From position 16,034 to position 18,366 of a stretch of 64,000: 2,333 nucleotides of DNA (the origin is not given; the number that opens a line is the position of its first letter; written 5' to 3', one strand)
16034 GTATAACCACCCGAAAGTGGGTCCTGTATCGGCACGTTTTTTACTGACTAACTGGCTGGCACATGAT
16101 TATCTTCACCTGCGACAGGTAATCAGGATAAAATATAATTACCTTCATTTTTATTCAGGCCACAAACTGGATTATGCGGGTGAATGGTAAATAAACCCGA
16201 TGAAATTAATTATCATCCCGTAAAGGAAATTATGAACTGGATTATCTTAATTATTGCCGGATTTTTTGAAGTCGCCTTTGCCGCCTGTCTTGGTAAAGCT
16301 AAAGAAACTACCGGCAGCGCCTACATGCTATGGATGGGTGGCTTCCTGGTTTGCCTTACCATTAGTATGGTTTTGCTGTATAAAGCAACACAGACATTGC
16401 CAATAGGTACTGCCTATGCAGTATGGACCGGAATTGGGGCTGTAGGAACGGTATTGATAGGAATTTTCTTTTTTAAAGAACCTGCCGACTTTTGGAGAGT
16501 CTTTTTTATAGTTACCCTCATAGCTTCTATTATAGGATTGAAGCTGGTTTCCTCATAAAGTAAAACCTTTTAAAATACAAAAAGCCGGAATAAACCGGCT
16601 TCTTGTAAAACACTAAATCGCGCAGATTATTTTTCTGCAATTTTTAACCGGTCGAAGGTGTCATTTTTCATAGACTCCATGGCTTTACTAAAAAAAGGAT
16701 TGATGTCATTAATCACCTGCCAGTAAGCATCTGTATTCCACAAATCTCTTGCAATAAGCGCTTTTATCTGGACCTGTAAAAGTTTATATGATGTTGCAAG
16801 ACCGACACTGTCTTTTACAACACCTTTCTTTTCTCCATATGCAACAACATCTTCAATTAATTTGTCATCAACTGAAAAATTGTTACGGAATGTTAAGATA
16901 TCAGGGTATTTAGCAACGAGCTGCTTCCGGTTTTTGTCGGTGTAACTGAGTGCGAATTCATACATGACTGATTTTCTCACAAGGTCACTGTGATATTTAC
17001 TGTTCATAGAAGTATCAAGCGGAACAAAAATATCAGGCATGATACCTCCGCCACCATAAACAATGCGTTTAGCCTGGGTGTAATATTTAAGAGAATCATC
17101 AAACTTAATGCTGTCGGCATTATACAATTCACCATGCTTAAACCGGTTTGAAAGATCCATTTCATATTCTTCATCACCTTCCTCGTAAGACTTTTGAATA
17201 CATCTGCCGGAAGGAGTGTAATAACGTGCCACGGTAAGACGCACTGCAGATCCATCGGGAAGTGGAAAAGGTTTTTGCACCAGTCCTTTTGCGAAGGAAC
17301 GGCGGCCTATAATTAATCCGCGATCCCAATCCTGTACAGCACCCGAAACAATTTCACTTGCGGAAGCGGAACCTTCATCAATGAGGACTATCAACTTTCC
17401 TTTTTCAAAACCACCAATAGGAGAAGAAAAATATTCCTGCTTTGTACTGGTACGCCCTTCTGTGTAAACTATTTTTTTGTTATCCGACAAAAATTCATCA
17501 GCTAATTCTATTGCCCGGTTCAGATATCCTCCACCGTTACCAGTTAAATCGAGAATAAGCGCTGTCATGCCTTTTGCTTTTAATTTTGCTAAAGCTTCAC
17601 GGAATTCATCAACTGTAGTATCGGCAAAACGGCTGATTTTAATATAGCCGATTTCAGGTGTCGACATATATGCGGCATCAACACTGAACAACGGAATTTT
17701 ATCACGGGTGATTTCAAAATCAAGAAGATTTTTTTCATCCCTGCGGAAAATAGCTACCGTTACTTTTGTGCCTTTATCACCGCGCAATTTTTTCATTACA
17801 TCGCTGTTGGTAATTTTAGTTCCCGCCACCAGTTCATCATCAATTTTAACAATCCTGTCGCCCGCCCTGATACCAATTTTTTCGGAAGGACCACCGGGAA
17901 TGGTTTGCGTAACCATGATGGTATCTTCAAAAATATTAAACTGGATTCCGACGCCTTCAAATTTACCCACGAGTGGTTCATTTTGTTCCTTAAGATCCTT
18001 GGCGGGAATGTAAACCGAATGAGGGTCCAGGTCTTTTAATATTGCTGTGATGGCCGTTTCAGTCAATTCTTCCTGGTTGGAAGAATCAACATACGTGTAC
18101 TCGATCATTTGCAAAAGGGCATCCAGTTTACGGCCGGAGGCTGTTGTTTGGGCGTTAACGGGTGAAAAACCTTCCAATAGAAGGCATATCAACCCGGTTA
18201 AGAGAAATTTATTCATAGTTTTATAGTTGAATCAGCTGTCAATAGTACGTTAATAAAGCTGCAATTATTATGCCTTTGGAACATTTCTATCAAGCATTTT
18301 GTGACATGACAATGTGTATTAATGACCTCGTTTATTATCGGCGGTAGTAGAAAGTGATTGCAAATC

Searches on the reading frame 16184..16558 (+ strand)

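Call 73: search_protein_families(library=pfam, proteins=[window:16184-16558:+], max_evalue=0.01)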
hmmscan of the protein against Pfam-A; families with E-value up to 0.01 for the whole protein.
window:16184-16558:+ (124 aa): 2 families
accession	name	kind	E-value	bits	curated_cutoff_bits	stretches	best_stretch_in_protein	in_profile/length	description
PF00893.25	Multi_Drug_Res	-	3.3e-23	82.5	23.7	1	17-111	1-92/93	Small Multidrug Resistance protein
PF00892.27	EamA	-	0.00052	20.7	28.2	1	17-118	33-132/135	EamA-like transporter family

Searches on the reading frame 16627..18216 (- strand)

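Call 73: search_protein_families(library=pfam, proteins=[window:16627-18216:-], max_evalue=0.01)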
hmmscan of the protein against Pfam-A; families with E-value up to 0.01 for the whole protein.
window:16627-18216:- (529 aa): 5 families
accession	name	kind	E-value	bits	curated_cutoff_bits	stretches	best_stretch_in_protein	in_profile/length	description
PF03572.23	Peptidase_S41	-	1.6e-51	174.6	24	1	189-343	2-157/165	Peptidase family S41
PF17820.7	PDZ_6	-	1.6e-09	37.8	27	1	102-156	2-52/54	PDZ domain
PF13180.12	PDZ_2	-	1.7e-08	35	27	1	89-166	3-77/80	PDZ domain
PF00595.29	PDZ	-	1.8e-07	31.8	23.2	1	88-156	11-80/81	PDZ domain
PF22694.1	CtpB_N-like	-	4e-05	24.4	27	1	25-71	35-82/85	Activating protease CtpB N-terminal domain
